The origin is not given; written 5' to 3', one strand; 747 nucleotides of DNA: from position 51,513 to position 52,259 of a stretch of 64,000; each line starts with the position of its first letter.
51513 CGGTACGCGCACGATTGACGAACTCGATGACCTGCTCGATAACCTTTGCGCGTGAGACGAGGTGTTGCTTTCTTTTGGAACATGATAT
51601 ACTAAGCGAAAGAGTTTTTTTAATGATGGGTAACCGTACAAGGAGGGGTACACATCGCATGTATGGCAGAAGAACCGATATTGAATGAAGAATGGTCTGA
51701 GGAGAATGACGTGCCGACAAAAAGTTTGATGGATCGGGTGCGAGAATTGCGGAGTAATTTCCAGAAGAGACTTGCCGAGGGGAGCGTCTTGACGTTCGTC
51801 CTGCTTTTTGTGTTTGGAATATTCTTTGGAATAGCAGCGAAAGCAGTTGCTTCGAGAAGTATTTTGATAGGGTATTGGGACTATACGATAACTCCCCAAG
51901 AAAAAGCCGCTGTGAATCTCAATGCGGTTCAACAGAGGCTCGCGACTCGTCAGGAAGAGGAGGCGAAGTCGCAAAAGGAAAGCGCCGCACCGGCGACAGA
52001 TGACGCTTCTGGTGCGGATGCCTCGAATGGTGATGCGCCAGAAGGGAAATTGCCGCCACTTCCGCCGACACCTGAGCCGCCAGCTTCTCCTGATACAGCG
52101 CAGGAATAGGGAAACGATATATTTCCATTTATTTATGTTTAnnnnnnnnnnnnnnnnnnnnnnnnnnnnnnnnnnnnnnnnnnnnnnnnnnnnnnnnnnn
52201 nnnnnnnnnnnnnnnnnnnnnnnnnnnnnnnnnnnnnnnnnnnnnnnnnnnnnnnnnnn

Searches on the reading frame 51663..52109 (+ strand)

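Call 9: search_protein_families(library=pfam, proteins=[window:51663-52109:+], max_evalue=0.01)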
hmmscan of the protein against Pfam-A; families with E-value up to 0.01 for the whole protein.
window:51663-52109:+ (148 aa): 0 families

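Call 72: search_protein_families(library=pfam, proteins=[L174:6504-7673:+, L174:4164-4490:+], max_evalue=0.01)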
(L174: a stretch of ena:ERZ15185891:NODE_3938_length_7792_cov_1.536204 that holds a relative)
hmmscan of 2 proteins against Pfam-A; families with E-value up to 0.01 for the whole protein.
L174:6504-7673:+ (389 aa): 2 families
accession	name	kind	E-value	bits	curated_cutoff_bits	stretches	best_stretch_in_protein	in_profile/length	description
PF07690.21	MFS_1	-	1.8e-19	70.3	33.4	2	7-283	13-291/347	Major Facilitator Superfamily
PF12832.13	MFS_1_like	-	0.005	16.4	25.2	1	10-352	19-372/373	MFS_1 like family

L174:4164-4490:+ (108 aa): 1 family
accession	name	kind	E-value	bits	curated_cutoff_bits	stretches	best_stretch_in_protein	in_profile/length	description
PF01257.25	2Fe-2S_thioredx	-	0.0024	18.2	24.8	1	9-73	65-137/145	Thioredoxin-like [2Fe-2S] ferredoxin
